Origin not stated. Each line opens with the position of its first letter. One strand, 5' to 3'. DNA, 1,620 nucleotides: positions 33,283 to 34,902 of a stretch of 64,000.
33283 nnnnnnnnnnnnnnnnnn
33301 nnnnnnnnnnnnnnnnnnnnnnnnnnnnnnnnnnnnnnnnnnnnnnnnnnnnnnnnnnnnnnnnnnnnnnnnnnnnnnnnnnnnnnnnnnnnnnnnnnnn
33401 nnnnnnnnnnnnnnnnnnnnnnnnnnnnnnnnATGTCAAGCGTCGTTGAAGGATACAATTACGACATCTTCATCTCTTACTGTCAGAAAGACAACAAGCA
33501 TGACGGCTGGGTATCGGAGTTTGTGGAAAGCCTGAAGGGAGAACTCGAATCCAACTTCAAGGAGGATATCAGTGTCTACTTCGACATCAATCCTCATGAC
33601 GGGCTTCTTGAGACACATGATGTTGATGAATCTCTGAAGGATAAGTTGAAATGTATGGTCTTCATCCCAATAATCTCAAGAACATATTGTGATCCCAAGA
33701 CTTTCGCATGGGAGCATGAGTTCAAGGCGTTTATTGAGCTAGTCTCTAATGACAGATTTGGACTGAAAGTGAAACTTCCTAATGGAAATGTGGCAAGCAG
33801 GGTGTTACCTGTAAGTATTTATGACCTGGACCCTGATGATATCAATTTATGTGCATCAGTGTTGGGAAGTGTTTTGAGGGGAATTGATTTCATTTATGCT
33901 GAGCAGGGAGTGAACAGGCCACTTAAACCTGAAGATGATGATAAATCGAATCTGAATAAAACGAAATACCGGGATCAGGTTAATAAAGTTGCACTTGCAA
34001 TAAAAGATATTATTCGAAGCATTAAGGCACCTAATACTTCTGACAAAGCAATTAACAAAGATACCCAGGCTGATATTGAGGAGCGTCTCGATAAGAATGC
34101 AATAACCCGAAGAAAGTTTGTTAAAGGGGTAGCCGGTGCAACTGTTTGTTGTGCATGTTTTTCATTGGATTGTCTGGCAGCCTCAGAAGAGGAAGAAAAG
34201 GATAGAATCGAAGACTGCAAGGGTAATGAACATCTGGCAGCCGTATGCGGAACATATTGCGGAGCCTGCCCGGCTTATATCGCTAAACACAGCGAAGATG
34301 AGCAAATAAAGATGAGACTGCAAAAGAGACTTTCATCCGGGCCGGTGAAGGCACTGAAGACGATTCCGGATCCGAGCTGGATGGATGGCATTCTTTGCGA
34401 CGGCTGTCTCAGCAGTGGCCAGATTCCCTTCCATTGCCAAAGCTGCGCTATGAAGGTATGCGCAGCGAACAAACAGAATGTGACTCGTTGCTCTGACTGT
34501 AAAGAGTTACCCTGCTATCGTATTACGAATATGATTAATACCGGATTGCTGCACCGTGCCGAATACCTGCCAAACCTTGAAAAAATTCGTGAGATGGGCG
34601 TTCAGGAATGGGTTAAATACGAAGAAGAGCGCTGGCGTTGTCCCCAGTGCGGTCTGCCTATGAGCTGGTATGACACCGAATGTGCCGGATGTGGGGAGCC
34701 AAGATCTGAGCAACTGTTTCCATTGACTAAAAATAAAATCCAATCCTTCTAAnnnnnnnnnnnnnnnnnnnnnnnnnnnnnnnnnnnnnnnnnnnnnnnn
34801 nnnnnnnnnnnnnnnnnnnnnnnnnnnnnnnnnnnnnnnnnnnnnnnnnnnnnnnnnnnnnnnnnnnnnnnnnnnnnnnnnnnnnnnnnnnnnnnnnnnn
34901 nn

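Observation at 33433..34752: Monocistronic TIR / internal Tat-like anchor / DUF3795-like Cys-rich fusion beside tRNA-fMet: candidate single-gene defence or redox-triggered NADase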

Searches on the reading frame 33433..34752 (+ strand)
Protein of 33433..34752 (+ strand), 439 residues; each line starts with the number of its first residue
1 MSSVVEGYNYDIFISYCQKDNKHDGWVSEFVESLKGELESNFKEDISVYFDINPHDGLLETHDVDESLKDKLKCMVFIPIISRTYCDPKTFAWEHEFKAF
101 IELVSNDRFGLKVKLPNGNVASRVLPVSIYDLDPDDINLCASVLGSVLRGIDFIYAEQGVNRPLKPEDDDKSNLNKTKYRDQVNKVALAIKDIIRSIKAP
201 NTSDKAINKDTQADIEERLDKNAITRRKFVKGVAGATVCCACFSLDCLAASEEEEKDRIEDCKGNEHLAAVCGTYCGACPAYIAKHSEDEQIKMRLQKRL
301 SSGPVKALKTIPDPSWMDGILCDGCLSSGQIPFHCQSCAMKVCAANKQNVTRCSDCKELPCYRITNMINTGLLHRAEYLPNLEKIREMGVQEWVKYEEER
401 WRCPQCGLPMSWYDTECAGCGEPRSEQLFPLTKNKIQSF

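Call 4: search_protein_families(library=pfam, proteins=[window:33433-34752:+], max_evalue=1)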
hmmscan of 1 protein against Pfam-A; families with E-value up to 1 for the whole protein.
window:33433-34752:+ (439 aa): 2 families
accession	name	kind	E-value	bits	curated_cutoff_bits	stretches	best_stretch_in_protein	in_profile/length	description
PF12675.12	DUF3795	-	2.6e-13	50.7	22.6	1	269-365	2-82/83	Protein of unknown function (DUF3795)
PF13676.11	TIR_2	-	0.14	13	28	1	12-97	1-72/122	TIR domain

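Call 5: search_protein_families(library=padloc, proteins=[window:33433-34752:+], max_evalue=1)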
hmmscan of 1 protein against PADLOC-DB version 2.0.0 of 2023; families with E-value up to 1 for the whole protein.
window:33433-34752:+ (439 aa): 2 families
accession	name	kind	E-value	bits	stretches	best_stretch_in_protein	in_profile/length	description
PDLC03957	bSEFIR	-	0.00065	17.6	1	9-35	38-64/412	-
PDLC05062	PDC-S66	-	0.18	9.2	1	8-51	147-181/282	-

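Call 6: search_protein_families(library=ncbifam, proteins=[window:33433-34752:+], max_evalue=1)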
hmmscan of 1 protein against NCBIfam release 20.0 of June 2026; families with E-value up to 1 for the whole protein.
window:33433-34752:+ (439 aa): 4 families
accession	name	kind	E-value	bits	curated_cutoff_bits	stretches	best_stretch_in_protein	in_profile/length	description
TIGR01409.1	TAT_signal_seq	domain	0.004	17.4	16.7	1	224-244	1-21/29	twin-arginine translocation signal domain-containing protein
NF040588.1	FxsC_Nterm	equivalog_domain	0.0041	17.1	130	1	13-101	4-96/182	TIR-like protein FxsC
NF047837.1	UDPAcbARedWbcJ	equivalog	0.13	11.1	500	1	143-179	39-75/372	UDP-2-acetamido-2,6-beta-L-arabino-hexul-4-ose reductase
NF011452.0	PRK14873.1-2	equivalog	0.13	10.3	980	1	297-408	401-468/708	primosomal protein N'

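Call 7: find_homologous_proteins(query=window:33433-34752:+, max_evalue=0.001)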
Query window:33433-34752:+ (439 aa): 3643 proteins with E <= 0.001 among 8000 candidates; the best 120 are listed.
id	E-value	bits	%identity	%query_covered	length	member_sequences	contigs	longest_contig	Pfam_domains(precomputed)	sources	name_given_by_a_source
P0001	4.8e-298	1006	99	98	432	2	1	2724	PF12675.13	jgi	-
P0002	6.9e-235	798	77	98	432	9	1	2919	PF12675.13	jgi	jgi:hypothetical protein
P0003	4.1e-229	779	76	98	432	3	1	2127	PF12675.13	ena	-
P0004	1.4e-217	741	73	98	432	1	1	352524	PF12675.13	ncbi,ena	-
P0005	6.1e-214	729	71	100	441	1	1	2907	PF12675.13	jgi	jgi:hypothetical protein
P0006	2.0e-146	506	80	60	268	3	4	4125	PF12675.13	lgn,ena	-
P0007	1.0e-139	484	80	59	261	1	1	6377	PF12675.13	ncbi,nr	ncbi:MAG: DUF3795 domain-containing protein [Bacteroidales bacterium]|nr:DUF3795 domain-containing p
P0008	5.4e-136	472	71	66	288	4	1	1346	PF12675.13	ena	-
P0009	6.7e-133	462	84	54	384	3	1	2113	PF12675.13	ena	-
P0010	1.2e-129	451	80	54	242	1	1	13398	PF12675.13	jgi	jgi:hypothetical protein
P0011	2.9e-129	450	79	57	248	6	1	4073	PF12675.13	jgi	jgi:hypothetical protein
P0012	4.8e-119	416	75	54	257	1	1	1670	PF12675.13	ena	-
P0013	1.7e-116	408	76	51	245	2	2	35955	PF12675.13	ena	-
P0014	1.1e-115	405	77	52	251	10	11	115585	PF12675.13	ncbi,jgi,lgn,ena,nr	ncbi:MAG: DUF3795 domain-containing protein [Bacteroidales bacterium]|jgi:hypothetical protein|nr:DU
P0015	1.3e-115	405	77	52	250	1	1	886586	PF12675.13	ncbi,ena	-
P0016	3.3e-114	400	75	52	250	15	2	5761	PF12675.13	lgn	-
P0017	3.6e-114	400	76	53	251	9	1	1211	PF12675.13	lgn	-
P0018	6.3e-113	396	77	50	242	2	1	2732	PF12675.13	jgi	-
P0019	7.5e-113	396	73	53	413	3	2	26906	PF12675.13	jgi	jgi:hypothetical protein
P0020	2.6e-110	387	75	50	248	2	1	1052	PF12675.13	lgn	-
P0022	3.4e-106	374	82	45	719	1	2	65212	PF14559.13,PF13431.13,PF13414.13,PF00515.35,PF13424.13,PF21033.5,PF13432.13,PF13428.13,PF13181.13,PF07719.24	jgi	-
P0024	1.2e-105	372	72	51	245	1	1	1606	PF12675.13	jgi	jgi:hypothetical protein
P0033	3.0e-102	361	79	45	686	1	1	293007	PF14559.13,PF13431.13,PF23914.2,PF25060.1,PF00515.35,PF12895.14,PF13176.13,PF13432.13,PF13428.13,PF13181.13,PF07719.24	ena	-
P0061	6.6e-101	356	74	50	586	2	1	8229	PF25872.1,PF13401.13,PF20703.4,PF01637.25,PF00931.29,PF13191.13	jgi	-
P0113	3.5e-99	350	72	48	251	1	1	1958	PF12675.13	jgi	jgi:hypothetical protein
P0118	4.1e-99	350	71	51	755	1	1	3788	PF25872.1,PF05729.19,PF13401.13,PF01637.25,PF25199.2,PF00931.29,PF13191.13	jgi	-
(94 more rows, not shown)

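Call 19: find_encoding_contigs(protein=P0004, flank=10000, max_places=3)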
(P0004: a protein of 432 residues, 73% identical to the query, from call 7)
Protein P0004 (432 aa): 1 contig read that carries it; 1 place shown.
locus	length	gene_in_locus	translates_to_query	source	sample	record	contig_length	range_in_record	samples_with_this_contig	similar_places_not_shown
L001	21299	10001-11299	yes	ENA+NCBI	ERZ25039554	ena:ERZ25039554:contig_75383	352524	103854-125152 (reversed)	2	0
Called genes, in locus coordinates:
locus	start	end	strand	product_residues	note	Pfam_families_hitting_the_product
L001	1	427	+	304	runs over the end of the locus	PF12740:PETase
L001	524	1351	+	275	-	PF00135:COesterase, PF20434:BD-FAE, PF07859:Abhydrolase_3 (weak)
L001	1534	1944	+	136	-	PF00135:COesterase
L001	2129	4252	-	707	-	PF04616:Glyco_hydro_43, PF00754:F5_F8_type_C, PF22633:F5_F8_type_C_2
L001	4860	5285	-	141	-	PF14905:OMP_b-brl_3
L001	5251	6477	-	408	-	PF00593:TonB_dep_Rec_b-barrel, PF14905:OMP_b-brl_3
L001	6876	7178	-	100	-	PF13620:CarboxypepD_reg, PF13715:CarbopepD_reg_2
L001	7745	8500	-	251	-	PF00072:Response_reg, PF04397:LytTR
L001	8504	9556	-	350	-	PF06580:His_kinase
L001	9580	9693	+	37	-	-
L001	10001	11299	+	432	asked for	PF12675:DUF3795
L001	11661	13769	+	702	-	-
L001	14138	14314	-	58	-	-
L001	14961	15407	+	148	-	-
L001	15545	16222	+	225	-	-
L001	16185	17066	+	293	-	-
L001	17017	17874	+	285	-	PF07719:TPR_2 (faint)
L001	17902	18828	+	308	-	-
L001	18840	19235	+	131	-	PF01809:YidD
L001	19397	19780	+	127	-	PF01880:Desulfoferrodox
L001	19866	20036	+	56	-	-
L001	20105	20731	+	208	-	PF01551:Peptidase_M23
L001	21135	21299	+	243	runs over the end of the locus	PF08436:DXP_redisom_C, PF13288:DXPR_C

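Call 20: find_encoding_contigs(protein=P0015, flank=10000, max_places=2)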
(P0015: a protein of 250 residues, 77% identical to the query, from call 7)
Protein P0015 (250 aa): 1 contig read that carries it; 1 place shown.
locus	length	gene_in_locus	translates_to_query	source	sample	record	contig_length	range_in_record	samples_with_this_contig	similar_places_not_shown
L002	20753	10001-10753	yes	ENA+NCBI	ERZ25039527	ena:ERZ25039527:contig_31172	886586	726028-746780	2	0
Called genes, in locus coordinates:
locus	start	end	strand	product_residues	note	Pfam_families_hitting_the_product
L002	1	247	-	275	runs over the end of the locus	-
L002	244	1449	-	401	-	PF00202:Aminotran_3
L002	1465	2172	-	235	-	PF00072:Response_reg, PF04397:LytTR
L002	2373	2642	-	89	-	PF00216:Bac_DNA_binding, PF18291:HU-HIG, PF18175:HU-CCDC81_bac_2 (weak)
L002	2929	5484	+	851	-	PF13385:Laminin_G_3, PF07532:Big_4 (faint), PF07944:Beta-AFase-like_GH127_cat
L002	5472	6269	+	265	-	PF07944:Beta-AFase-like_GH127_cat, PF20736:Glyco_hydro127M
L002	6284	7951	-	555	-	PF00149:Metallophos, PF02872:5_nucleotid_C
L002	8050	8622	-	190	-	PF14066:DUF4256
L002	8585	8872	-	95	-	-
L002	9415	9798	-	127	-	PF04304:DUF454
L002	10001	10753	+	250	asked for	PF12675:DUF3795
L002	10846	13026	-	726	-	PF00141:peroxidase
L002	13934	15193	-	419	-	PF16287:DUF4933 (weak), PF17170:DUF5128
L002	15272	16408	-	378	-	PF15869:TolB_like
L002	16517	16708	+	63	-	-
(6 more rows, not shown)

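Call 21: find_encoding_contigs(protein=P0014, flank=10000, max_places=3)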
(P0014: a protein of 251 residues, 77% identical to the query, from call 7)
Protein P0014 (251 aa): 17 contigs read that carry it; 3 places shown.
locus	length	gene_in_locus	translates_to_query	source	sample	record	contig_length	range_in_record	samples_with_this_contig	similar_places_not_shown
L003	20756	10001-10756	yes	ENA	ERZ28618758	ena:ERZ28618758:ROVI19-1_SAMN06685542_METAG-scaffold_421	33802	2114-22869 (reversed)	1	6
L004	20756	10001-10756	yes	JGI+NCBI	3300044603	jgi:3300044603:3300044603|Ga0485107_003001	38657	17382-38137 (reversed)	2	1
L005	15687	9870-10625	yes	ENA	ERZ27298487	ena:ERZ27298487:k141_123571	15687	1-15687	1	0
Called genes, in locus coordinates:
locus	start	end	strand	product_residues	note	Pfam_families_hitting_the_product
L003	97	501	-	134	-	-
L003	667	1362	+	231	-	PF13505:OMP_b-brl (faint)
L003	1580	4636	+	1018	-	PF13385:Laminin_G_3, PF07532:Big_4 (weak), PF07944:Beta-AFase-like_GH127_cat, PF20736:Glyco_hydro127M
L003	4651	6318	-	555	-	PF00149:Metallophos, PF02872:5_nucleotid_C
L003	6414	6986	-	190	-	PF14066:DUF4256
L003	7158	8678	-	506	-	PF13573:SprB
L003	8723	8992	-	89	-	-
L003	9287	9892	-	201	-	PF05401:NodS (weak), PF13489:Methyltransf_23, PF05175:MTS (weak), PF13847:Methyltransf_31, PF13649:Methyltransf_25, PF08241:Methyltransf_11, PF08242:Methyltransf_12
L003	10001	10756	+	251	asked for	PF12675:DUF3795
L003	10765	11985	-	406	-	PF04389:Peptidase_M28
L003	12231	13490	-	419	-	PF16287:DUF4933 (weak), PF17170:DUF5128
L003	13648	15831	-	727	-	PF00141:peroxidase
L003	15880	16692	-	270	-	PF02900:LigB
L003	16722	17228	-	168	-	PF04264:YceI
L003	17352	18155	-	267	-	PF12833:HTH_18, PF00165:HTH_AraC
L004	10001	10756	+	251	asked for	PF12675:DUF3795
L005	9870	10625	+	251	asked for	PF12675:DUF3795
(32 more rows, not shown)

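Call 23: predict_structure(alignment_id=A1)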
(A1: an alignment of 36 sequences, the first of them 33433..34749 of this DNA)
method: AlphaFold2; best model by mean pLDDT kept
length: 439 residues; sequences in the alignment: 36
mean_pLDDT: 37.4   pTM: 0.21
mean pLDDT of the five models: 37.4, 37.1, 36.1, 36.0, 35.8
residues with pLDDT >= 90: 0; 70-90: 10; 50-70: 63; < 50: 366
segments of 3 or more residues with pLDDT < 50: 1-15, 17-23, 49-132, 139-164, 173-379, 388-391, 425-439
pLDDT, mean of each block of 10 residues (from residue 1): 28 43 53 60 52 40 43 37 29 31 31 24 28 47 36 37 50 44 39 37 34 31 23 23 24 26 23 25 36 36 27 25 25 36 40 35 31 40 50 56 69 62 51 31
secondary structure, 60 per line:
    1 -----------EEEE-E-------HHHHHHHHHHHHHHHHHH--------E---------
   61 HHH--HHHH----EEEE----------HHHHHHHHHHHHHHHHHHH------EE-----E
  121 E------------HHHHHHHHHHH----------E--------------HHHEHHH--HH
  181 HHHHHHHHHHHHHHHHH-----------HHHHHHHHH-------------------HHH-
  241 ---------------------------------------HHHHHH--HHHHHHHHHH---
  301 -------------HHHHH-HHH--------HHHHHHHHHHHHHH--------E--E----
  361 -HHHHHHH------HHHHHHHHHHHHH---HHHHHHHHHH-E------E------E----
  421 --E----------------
elements in order: E12-15 H25-42 H66-69 E74-77 H88-106 H134-144 H179-197 H209-217 H280-285 H288-297 H314-318 H331-344 H362-368 H375-387 H391-400

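Call 40: find_encoding_contigs(protein=P0002, flank=3000, max_places=2)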
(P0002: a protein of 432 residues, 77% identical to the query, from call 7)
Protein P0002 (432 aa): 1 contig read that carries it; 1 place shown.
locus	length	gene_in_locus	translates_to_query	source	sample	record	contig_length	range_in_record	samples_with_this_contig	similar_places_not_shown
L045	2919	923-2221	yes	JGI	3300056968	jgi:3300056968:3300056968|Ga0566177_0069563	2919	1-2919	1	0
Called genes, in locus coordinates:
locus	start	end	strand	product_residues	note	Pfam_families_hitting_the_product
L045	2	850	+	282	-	?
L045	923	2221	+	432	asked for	PF12675:DUF3795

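Call 41: find_encoding_contigs(protein=P0003, flank=3000, max_places=2)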
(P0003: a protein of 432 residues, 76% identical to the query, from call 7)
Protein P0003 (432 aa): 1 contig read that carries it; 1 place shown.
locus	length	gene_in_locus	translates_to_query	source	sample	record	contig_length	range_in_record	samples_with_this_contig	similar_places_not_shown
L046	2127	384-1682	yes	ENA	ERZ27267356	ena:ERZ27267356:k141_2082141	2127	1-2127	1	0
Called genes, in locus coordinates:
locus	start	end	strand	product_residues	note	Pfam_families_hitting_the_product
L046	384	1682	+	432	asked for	PF12675:DUF3795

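Call 42: find_encoding_contigs(protein=P0005, flank=3000, max_places=2)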
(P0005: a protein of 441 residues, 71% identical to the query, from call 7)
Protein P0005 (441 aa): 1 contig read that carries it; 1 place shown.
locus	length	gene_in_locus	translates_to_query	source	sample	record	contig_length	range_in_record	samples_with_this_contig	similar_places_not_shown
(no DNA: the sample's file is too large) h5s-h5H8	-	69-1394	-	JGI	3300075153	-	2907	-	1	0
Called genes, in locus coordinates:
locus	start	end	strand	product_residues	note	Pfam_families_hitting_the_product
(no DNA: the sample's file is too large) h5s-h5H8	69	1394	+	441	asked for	PF12675:DUF3795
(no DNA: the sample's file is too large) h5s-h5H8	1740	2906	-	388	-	?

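Call 43: find_encoding_contigs(protein=P0001, flank=3000, max_places=2)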
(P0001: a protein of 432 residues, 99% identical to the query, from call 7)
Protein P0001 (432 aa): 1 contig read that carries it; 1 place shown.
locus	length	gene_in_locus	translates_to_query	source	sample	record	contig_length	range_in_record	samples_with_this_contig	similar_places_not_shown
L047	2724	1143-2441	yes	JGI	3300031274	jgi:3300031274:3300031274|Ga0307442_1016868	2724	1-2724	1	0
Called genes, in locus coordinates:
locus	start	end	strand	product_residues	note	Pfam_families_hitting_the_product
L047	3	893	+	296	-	?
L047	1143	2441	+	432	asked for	PF12675:DUF3795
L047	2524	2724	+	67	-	?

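Call 47: find_encoding_contigs(protein=P0022, flank=8000, max_places=2)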
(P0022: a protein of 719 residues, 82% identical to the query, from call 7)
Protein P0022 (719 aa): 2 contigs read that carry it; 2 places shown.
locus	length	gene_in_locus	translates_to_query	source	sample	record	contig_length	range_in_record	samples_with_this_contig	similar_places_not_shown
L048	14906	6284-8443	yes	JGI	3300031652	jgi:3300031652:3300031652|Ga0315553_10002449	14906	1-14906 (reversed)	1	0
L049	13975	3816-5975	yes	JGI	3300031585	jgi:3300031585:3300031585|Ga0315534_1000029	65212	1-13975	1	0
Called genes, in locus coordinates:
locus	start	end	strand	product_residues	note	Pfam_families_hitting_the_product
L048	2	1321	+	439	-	?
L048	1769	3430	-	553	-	PF03577:Peptidase_C69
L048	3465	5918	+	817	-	PF07676:PD40 (faint), PF26549:Tricorn_N (weak), PF00930:DPPIV_N, PF26550:Tricorn_2nd (weak), PF26549:Tricorn_N (weak), PF02129:Peptidase_S15, PF20434:BD-FAE, PF00326:Peptidase_S9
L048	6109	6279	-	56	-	-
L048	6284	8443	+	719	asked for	PF21033:RMD1-3 (faint), PF07719:TPR_2 (faint), PF13181:TPR_8 (faint), PF13431:TPR_17 (faint), PF13432:TPR_16 (faint), PF00515:TPR_1 (faint), PF13414:TPR_11 (faint), PF13424:TPR_12 (faint), +2 more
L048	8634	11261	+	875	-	PF00246:Peptidase_M14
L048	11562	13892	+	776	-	PF00515:TPR_1 (faint), PF07719:TPR_2 (faint), PF13181:TPR_8 (faint), PF13424:TPR_12 (faint), PF13428:TPR_14 (faint), PF14559:TPR_19 (faint), PF12895:ANAPC3 (faint)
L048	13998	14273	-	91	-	PF00708:Acylphosphatase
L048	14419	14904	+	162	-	?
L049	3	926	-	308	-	?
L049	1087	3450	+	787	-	PF07676:PD40 (faint), PF26549:Tricorn_N (weak), PF00930:DPPIV_N, PF26550:Tricorn_2nd (weak), PF02129:Peptidase_S15, PF20434:BD-FAE, PF00326:Peptidase_S9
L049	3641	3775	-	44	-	-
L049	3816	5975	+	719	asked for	PF21033:RMD1-3 (faint), PF07719:TPR_2 (faint), PF13181:TPR_8 (faint), PF13431:TPR_17 (faint), PF13432:TPR_16 (faint), PF00515:TPR_1 (faint), PF13414:TPR_11 (faint), PF13424:TPR_12 (faint), +2 more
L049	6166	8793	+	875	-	PF00246:Peptidase_M14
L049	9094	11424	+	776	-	PF00515:TPR_1 (faint), PF07719:TPR_2 (faint), PF13181:TPR_8 (faint), PF13424:TPR_12 (faint), PF13428:TPR_14 (faint), PF14559:TPR_19 (faint), PF12895:ANAPC3 (faint)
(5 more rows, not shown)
